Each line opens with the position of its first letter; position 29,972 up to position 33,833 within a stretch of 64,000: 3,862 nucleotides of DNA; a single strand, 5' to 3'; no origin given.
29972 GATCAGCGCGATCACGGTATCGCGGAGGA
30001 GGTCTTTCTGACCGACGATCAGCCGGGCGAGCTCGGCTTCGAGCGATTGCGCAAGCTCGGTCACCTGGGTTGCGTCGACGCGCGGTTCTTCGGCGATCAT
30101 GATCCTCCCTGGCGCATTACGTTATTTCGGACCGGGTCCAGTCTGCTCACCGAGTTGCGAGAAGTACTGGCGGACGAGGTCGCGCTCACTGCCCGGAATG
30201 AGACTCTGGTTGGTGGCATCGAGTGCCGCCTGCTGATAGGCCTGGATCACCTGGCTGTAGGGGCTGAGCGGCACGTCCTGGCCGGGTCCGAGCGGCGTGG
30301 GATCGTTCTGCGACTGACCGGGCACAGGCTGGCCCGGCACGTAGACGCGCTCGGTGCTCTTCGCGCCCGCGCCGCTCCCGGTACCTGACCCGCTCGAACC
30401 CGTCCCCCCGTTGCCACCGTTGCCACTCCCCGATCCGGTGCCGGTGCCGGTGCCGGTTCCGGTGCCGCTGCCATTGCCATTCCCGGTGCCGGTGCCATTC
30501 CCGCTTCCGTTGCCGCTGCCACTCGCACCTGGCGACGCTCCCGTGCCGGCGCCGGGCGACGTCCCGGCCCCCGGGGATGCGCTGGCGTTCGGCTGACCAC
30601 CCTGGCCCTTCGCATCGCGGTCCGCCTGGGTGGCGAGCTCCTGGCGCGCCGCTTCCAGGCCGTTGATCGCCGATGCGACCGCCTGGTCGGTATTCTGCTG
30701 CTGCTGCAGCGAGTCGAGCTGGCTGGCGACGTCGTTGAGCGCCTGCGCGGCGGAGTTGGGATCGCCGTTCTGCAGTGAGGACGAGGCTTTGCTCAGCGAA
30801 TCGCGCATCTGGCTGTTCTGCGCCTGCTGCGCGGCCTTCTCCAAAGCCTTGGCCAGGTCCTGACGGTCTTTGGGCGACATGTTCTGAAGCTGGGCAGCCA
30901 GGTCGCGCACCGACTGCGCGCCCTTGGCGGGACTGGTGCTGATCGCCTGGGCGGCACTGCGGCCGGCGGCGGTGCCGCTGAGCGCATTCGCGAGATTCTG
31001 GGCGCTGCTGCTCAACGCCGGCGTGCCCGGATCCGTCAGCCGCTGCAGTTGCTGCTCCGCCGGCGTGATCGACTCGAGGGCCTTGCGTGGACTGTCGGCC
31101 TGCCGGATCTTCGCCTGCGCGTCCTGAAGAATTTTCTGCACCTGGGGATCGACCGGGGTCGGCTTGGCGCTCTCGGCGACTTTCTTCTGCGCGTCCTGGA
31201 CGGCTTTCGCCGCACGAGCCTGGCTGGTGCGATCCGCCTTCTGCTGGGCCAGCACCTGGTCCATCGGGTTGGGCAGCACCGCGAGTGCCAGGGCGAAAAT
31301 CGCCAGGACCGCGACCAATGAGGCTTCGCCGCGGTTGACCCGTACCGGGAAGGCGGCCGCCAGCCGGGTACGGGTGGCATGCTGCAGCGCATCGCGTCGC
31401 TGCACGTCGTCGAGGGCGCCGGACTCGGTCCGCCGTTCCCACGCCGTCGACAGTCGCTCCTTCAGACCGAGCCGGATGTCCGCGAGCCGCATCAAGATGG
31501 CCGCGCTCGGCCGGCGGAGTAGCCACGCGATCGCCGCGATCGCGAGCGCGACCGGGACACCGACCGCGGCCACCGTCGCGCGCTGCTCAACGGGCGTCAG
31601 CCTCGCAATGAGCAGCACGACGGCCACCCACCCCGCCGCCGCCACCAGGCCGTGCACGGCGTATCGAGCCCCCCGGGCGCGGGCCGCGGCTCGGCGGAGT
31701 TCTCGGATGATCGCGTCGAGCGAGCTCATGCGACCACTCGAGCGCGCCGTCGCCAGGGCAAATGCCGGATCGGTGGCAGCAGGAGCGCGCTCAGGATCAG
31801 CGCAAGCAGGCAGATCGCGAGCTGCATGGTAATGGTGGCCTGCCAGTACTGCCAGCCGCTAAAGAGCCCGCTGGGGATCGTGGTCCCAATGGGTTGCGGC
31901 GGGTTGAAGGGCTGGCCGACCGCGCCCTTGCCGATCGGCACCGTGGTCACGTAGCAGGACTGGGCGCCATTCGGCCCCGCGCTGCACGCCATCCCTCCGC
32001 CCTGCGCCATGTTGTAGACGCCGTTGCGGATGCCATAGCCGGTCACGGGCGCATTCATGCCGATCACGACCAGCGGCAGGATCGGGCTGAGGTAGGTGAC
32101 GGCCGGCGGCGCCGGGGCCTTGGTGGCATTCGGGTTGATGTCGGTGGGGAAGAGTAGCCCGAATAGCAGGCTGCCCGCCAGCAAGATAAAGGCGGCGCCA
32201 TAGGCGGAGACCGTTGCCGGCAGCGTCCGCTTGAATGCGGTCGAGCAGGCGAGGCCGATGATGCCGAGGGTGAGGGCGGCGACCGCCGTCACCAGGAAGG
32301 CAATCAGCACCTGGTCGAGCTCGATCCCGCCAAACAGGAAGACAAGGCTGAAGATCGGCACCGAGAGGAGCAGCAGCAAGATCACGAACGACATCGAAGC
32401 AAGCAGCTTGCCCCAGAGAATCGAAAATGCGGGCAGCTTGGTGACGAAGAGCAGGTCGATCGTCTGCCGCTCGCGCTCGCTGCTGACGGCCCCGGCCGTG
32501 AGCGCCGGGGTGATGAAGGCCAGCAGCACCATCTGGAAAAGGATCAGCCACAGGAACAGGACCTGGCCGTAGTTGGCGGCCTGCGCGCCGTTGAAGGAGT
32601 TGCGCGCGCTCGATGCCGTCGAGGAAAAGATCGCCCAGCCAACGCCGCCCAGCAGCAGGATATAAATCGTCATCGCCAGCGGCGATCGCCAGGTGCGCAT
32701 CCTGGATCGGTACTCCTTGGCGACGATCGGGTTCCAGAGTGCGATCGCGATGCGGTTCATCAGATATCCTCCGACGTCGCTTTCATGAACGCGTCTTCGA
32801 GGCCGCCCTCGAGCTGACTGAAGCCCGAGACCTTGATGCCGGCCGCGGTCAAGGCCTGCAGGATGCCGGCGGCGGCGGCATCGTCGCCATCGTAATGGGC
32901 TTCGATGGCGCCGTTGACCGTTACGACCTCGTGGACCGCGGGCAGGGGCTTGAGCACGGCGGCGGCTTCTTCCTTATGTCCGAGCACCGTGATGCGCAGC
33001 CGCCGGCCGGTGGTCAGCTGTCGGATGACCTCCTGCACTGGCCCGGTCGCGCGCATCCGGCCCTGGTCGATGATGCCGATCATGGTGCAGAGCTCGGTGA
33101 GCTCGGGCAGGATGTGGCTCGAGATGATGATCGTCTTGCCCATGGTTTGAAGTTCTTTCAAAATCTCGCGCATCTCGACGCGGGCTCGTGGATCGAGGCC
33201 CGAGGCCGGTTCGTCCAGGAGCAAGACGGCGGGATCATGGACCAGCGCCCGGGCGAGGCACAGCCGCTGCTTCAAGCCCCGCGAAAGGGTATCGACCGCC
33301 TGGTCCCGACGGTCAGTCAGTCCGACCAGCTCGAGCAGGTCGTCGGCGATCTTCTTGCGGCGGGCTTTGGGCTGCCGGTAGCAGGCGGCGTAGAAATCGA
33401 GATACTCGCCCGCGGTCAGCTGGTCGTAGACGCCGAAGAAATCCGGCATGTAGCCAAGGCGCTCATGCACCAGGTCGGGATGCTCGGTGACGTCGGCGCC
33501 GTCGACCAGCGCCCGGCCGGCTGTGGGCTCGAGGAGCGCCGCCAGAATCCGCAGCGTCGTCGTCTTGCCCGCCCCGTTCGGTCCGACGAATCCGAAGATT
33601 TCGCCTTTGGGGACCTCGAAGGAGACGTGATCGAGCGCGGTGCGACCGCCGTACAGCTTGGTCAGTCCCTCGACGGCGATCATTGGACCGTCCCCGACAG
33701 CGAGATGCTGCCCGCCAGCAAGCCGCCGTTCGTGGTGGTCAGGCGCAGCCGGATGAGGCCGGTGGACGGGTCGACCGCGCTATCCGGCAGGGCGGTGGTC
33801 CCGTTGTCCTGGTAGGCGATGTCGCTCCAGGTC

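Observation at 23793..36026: A 12-kb MoxR/DUF58/VWA (Bat-like) cluster fused to an ABC-2 exporter, anchored at tRNA-Leu(CAA)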

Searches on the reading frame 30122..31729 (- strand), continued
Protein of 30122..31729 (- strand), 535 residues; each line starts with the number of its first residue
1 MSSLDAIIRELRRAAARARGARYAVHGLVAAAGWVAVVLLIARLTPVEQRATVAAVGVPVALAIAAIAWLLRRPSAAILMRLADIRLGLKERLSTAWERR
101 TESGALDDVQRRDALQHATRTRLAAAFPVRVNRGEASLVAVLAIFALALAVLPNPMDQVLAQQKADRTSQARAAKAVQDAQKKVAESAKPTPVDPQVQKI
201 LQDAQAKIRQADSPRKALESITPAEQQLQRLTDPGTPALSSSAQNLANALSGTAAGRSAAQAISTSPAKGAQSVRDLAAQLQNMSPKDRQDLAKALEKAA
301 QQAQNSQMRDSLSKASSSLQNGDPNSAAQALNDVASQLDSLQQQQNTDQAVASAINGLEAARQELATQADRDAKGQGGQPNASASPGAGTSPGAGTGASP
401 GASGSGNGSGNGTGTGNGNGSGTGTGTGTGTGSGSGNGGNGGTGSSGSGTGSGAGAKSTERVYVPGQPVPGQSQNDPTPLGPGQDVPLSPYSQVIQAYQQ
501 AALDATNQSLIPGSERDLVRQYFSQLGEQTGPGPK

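Call 91: list_cluster_members(proteins=[P0249, P0272, P0321, P0253, P0256, P0259, P0269, P0294, P0357, P0374])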
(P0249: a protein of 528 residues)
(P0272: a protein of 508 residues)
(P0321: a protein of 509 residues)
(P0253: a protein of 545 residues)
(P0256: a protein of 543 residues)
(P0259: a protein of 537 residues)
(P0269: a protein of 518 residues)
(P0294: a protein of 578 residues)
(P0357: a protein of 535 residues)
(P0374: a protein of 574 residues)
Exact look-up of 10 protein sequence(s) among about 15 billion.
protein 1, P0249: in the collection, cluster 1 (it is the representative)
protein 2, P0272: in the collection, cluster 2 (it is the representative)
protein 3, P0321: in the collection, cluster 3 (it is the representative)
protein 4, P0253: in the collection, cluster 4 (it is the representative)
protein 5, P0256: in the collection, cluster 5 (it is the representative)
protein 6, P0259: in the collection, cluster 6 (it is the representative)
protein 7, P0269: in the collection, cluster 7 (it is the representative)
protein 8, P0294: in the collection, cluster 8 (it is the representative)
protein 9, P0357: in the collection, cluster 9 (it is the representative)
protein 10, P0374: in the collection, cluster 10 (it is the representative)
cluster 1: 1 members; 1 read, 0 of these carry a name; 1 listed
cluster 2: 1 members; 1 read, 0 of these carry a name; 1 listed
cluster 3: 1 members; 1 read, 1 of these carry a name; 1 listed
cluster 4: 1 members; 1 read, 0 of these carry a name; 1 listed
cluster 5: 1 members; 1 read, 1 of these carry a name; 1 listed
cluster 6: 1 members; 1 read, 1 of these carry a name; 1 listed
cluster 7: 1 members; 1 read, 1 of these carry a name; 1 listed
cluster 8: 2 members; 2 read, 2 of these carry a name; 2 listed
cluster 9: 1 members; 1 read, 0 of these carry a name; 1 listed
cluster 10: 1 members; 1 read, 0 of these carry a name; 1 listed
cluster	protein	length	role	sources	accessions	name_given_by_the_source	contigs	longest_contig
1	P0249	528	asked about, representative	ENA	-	-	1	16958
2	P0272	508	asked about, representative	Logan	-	-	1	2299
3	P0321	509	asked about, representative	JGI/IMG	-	hypothetical protein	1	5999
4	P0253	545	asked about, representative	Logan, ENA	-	-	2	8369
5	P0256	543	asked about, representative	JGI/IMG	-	hypothetical protein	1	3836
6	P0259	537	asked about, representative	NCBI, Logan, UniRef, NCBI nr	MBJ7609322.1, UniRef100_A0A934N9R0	MAG: hypothetical protein JF887_07805 [Candidatus Dormibacteraeota bacterium] | DUF4175 domain-containing protein n=1 Tax=Candidatus Amunia macphersoniae TaxID=3127014 ... | hypothetical protein [Candidatus Dormibacteraeota bacterium]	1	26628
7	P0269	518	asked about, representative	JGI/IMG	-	hypothetical protein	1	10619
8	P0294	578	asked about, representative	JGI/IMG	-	hypothetical protein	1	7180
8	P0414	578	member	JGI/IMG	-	hypothetical protein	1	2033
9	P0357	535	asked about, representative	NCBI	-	-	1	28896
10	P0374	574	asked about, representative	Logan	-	-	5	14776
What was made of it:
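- On DUF4175 (Pfam): A UniRef name for P0259 says otherwise (call 91).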

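Call 93: search_protein_families(library=pfam, alignment_id=A3, max_evalue=10)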
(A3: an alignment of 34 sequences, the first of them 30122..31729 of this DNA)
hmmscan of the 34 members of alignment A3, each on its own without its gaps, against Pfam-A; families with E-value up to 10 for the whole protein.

A. member 1, window:30122-31729:- (535 aa): 9 families
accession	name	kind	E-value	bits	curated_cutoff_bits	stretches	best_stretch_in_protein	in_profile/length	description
PF20883.3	Kbp-5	-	0.028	14.9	31.1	2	275-354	23-106/124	KNL (Kinetochore null) Binding Protein 5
PF19911.4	DUF6384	-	0.064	12.8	25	2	117-229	80-195/308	Family of unknown function (DUF6384)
PF01649.23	Ribosomal_S20p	-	0.076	14.1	29.5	1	298-344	17-63/83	Ribosomal protein S20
PF22888.1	FIMAH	-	0.11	13.5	24.8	1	303-355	20-72/81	FIMAH domain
PF25610.1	HR1_TOCA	-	0.61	10.9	27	1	292-355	25-86/90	TOCA family HR1 domain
PF00482.28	T2SSF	-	4.2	7.8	25.2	1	291-331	14-55/125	Type II secretion system (T2SS), protein F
PF14863.12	Alkyl_sulf_dimr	-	4.3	8.2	26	1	242-321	58-138/139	Alkyl sulfatase dimerisation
PF01601.21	CoV_S2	-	5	6.1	40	1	247-362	166-276/521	Coronavirus spike glycoprotein S2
PF19744.4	DUF6232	-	6.7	7.6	27.4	1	9-74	18-81/117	Family of unknown function (DUF6232)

B. families by the number of members that match (of 34 scanned): 169 families (the first 25 are shown)
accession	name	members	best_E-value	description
PF22807.2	TrAA12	5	1.5e-07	TrAA12-like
PF01649.23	Ribosomal_S20p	5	0.076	Ribosomal protein S20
PF13567.11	DUF4131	4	0.012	Domain of unknown function (DUF4131)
PF24611.2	Spectrin_Anc-1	4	0.15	Nuclear anchorage protein 1, spectrin-like repeat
PF15188.11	CCDC-167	4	1.3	Coiled-coil domain-containing protein 167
PF04502.18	Saf4_Yju2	4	2.8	Saf4/Yju2 protein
PF06295.17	ZapG-like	3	0.0078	Z-ring associated protein G-like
PF04932.20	Wzy_C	3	0.0083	O-Antigen ligase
PF08938.16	HBS1_N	3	0.017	HBS1 N-terminus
PF00482.28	T2SSF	3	0.027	Type II secretion system (T2SS), protein F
PF19745.5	FUT8_N_cat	3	0.055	Alpha-(1,6)-fucosyltransferase N- and catalytic domains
PF22360.1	SbsC_spectrin-like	3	0.068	SbsC,spectrin-like repeat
PF14357.11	DUF4404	3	0.068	Domain of unknown function (DUF4404)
PF22888.1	FIMAH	3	0.11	FIMAH domain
PF05478.16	Prominin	3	0.67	Prominin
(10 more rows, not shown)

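Call 98: find_encoding_contigs(protein=P0401, flank=10000, max_places=1)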
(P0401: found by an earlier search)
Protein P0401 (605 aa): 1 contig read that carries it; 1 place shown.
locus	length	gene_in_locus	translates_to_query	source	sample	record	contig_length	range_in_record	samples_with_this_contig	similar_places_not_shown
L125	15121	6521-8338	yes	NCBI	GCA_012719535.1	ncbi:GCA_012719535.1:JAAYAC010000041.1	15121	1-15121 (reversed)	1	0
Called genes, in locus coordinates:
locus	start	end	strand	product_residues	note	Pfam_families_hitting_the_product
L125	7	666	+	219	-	PF06940:DUF1287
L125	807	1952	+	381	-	-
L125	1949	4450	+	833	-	PF24157:DUF7408 (weak)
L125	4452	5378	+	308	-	PF00005:ABC_tran, PF13304:AAA_21, PF13732:DrrA1-3_C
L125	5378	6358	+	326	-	PF12679:ABC2_membrane_2, PF12698:ABC2_membrane_3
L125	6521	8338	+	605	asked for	-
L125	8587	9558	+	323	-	PF20030:bpMoxR, PF00004:AAA (weak), PF07726:AAA_3, PF07728:AAA_5, PF17863:AAA_lid_2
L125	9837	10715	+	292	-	PF01882:DUF58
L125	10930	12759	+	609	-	PF07584:BatA, PF13519:VWA_2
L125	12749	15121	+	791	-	PF13519:VWA_2, PF00092:VWA, PF13519:VWA_2, PF13768:VWA_3, PF07090:GATase1_like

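Call 106: search_protein_families(library=pfam, proteins=[L112:96-1028:+, L112:1029-1991:+, L112:2016-2960:+, L112:2957-4576:+, L112:4661-5767:-, L112:5854-6930:-], max_evalue=0.001)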
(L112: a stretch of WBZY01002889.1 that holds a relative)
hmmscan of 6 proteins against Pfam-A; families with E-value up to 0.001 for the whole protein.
L112:96-1028:+ (310 aa): 0 families

L112:1029-1991:+ (320 aa): 6 families
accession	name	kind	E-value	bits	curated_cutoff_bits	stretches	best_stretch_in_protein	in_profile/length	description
PF00005.33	ABC_tran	-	8.1e-28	98.2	25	1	23-165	2-136/137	ABC transporter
PF13304.12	AAA_21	-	1.1e-14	55.7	27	1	128-198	228-301/304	AAA domain, putative AbiEii toxin, Type IV TA system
PF13732.12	DrrA1-3_C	-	5.2e-06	27.5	27.4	1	250-315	21-81/81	ATP-binding protein DrrA1-3-like, C-terminal domain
PF13401.12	AAA_22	-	0.00026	21.7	27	1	38-185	11-109/130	AAA domain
PF13604.12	AAA_30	-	0.0004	20.6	27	0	33-80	19-65/191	AAA domain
PF13175.12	AAA_15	-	0.00062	19.9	32.1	0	23-59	15-50/374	AAA ATPase domain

L112:2016-2960:+ (314 aa): 1 family
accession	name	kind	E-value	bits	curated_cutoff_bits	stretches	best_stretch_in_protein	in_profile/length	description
PF12679.13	ABC2_membrane_2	-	0.0004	20.2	27.2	0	27-216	5-206/283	ABC-2 family transporter protein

L112:2957-4576:+ (539 aa): 0 families

L112:4661-5767:- (368 aa): 4 families
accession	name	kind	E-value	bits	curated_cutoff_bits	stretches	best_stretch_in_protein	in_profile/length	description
PF18854.6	baeRF_family10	-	3e-27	96.1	27.1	1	104-248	1-141/143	Bacterial archaeo-eukaryotic release factor family 10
PF18845.6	baeRF_family3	-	1.1e-07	32.8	31.5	1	161-289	47-168/168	Bacterial archaeo-eukaryotic release factor family 3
PF18844.6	baeRF_family2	-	7.3e-06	26.6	26.9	1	121-266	4-145/149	Bacterial archaeo-eukaryotic release factor family 2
PF03465.20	eRF1_3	-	3.1e-05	24.9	25.8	1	256-368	3-104/106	eRF1 domain 3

L112:5854-6930:- (358 aa): 4 families
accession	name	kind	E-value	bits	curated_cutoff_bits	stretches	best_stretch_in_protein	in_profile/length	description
PF13365.12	Trypsin_2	-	1.5e-36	126.7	27.6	1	67-211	1-144/144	Trypsin-like peptidase domain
PF00089.32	Trypsin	-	5.8e-20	72.5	20.6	1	68-238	28-220/220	Trypsin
PF13180.12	PDZ_2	-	5.8e-14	52.6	27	1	250-352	1-78/80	PDZ domain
PF17820.7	PDZ_6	-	6.3e-07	29.5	27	0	306-343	19-54/54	PDZ domain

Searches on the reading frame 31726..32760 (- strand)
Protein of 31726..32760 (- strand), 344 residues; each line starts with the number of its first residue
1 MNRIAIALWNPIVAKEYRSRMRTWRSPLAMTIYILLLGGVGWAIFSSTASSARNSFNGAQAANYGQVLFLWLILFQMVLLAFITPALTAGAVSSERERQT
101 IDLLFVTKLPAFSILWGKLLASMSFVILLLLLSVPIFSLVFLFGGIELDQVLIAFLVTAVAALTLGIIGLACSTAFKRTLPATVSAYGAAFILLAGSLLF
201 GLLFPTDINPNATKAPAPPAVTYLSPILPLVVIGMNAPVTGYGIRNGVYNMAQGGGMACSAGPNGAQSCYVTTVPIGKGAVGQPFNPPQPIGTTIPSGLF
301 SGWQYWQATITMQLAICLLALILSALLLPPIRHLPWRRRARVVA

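Call 5: search_protein_families(library=pfam, proteins=[window:31726-32760:-], max_evalue=0.01)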
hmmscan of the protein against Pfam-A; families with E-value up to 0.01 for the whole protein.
window:31726-32760:- (344 aa): 2 families
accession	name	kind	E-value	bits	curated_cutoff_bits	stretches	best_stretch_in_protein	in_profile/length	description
PF12698.13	ABC2_membrane_3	-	3.3e-12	46.6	31.6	1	59-325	155-346/347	ABC-2 family transporter protein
PF12679.13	ABC2_membrane_2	-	2.6e-08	33.9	27.2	1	12-199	3-201/283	ABC-2 family transporter protein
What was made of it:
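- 31726..32760 (-): ABC-2 permease with 6 TM helices and a 105-aa outside loop. ABC2_membrane_3 and ABC2_membrane_2 (call 5).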

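Call 7: search_protein_families(library=ncbifam, proteins=[window:31726-32760:-], max_evalue=0.01)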
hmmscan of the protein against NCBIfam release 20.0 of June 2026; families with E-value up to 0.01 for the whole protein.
window:31726-32760:- (344 aa): 2 families
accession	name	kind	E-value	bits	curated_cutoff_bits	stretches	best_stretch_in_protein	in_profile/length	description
TIGR03518.1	ABC_perm_GldF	equivalog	9.5e-05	22.5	288.5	1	73-197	54-182/240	gliding motility-associated ABC transporter permease subunit GldF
NF038293.1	permease_SagH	equivalog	0.0062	15.4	450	0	86-185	194-293/370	SagH family ABC transporter permease subunit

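Call 68: search_protein_families(library=padloc, proteins=[window:31726-32760:-], max_evalue=0.001)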
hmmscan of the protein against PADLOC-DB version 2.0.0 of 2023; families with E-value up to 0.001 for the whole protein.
window:31726-32760:- (344 aa): 0 families

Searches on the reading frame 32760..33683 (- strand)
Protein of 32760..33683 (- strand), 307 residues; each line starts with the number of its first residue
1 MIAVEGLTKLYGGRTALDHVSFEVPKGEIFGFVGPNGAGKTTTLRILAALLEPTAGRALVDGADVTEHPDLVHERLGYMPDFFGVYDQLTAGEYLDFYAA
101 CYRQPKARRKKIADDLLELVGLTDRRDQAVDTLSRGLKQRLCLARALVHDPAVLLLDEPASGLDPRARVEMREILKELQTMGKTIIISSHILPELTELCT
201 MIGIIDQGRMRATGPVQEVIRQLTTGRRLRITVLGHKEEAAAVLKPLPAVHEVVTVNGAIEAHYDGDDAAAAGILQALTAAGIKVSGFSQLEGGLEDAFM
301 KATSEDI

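Call 5: search_protein_families(library=pfam, proteins=[window:32760-33683:-], max_evalue=0.01)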
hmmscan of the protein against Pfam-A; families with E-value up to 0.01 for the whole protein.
window:32760-33683:- (307 aa): 9 families
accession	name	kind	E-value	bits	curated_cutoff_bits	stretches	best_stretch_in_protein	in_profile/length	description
PF00005.33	ABC_tran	-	9.6e-32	110.9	25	1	17-160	1-136/137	ABC transporter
PF13304.12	AAA_21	-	2.3e-15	57.9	27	2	116-195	221-302/304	AAA domain, putative AbiEii toxin, Type IV TA system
PF13732.12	DrrA1-3_C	-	5.5e-07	30.6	27.4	1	214-302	1-80/81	ATP-binding protein DrrA1-3-like, C-terminal domain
PF13401.12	AAA_22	-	0.00018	22.3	27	1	33-180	11-106/130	AAA domain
PF02463.25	SMC_N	-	0.0003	20.7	40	0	132-189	136-197/220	RecF/RecN/SMC N terminal domain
PF13175.12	AAA_15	-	0.0017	18.5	32.1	0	32-54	28-50/374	AAA ATPase domain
PF00448.28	SRP54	-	0.0018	18.4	22.7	1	32-64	6-38/196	SRP54-type protein, GTPase domain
PF13476.12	AAA_23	-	0.0021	19.1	27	1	22-51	15-43/201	AAA domain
PF13604.12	AAA_30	-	0.0067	16.6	27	0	30-59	21-49/191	AAA domain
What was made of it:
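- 32760..33683 (-): ABC ATPase of the DrrA/GldA-like ABC-2 class. ABC_tran 110.9 bits and DrrA1-3_C (call 5).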

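Call 7: search_protein_families(library=ncbifam, proteins=[window:32760-33683:-], max_evalue=0.01)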
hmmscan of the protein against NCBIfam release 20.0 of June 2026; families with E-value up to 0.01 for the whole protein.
window:32760-33683:- (307 aa): 193 families (the best 25 are shown)
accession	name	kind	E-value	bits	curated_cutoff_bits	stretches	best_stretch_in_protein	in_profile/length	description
TIGR01188.1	drrA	subfamily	4.3e-73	246.2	312.45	1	9-303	1-301/302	daunorubicin resistance ABC transporter, ATP-binding protein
TIGR03522.1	GldA_ABC_ATP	equivalog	6.6e-66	222.8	402.6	1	2-301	3-299/301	gliding motility-associated ABC transporter ATP-binding subunit GldA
NF033858.1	ABC2_perm_RbbA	equivalog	3.3e-55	187.4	1050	1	2-223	267-488/909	ribosome-associated ATPase/putative transporter RbbA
NF010060.0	PRK13537.1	equivalog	4.9e-52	176.8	521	1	2-270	16-280/314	nodulation factor ABC transporter ATP-binding protein NodI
TIGR03740.1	galliderm_ABC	subfamily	4.7e-49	167.1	309.75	1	4-213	3-205/223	lantibiotic protection ABC transporter ATP-binding subunit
NF010059.0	PRK13536.1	equivalog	8e-48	162.9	549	1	2-250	44-291/342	nodulation factor ABC transporter ATP-binding protein NodI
TIGR03864.1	PQQ_ABC_ATP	hypoth_equivalog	1.5e-44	152.2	302.25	1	2-224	2-224/236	ABC transporter, ATP-binding subunit, PQQ-dependent alcohol dehydrogenase system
TIGR01288.1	nodI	equivalog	1.4e-43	149.1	424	1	2-248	5-250/303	nodulation factor ABC transporter ATP-binding protein NodI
TIGR00968.1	3a0106s01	subfamily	8.8e-43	146.5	342.75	1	2-225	1-224/237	sulfate ABC transporter ATP-binding protein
TIGR01186.1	proV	subfamily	4.9e-42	144.3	326.6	1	12-221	4-219/363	betaine/proline/choline family ABC transporter ATP-binding protein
TIGR04406.1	LPS_export_lptB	equivalog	1.2e-41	142.6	240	1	2-222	2-225/239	LPS export ABC transporter ATP-binding protein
TIGR03265.1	PhnT2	equivalog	6.4e-40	137.5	457.7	1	2-222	5-225/353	putative 2-aminoethylphosphonate ABC transporter ATP-binding protein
TIGR02314.1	ABC_MetN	equivalog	2.1e-38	132.2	499.7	1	2-222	2-231/343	methionine ABC transporter ATP-binding protein MetN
TIGR03873.1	F420-0_ABC_ATP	hypoth_equivalog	1.5e-36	126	372.4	2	107-222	112-227/256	putative F420-0 ABC transporter ATP-binding protein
TIGR03258.1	PhnT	equivalog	1.7e-36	126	499.15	1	2-221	9-229/359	2-aminoethylphosphonate ABC transport system ATP-binding subunit PhnT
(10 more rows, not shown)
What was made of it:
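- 32760..33683 (-): DrrA and GldA models score below their cut-offs (call 7).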

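Call 68: search_protein_families(library=padloc, proteins=[window:32760-33683:-], max_evalue=0.001)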
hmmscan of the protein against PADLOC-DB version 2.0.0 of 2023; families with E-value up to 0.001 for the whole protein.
window:32760-33683:- (307 aa): 12 families
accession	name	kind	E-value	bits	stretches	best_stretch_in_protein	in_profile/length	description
PDLC04135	mad3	-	1.4e-27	95.2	2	118-207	249-339/374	mads_3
PDLC04140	mad8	-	2.8e-14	51.4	1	12-197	12-239/314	mads_8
PDLC02980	AriA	-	5.9e-14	50.7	2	123-195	228-302/304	-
PDLC04213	HEC-02A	-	5.7e-08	30.7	1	140-190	222-271/337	-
PDLC04214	HEC-02A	-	6e-07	27.1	1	146-190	233-277/338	-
PDLC04164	AriA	-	3.2e-06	24.9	0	112-190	151-231/253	-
PDLC04175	HEC-01A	-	4e-06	24.1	1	131-189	247-306/363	-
PDLC02914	ATPase-Toprim_I-B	-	4.3e-05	20.9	0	141-193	193-246/443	-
PDLC02358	Old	-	0.00011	19.2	0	151-190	285-324/578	Old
PDLC04176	HEC-01A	-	0.00014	19.3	0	132-190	255-316/371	-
PDLC00281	PtuA1|PtuA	-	0.00016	18.9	1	25-58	35-68/448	AAA ATPase domain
PDLC03878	NsnB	-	0.00027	18.8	0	150-190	236-276/345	-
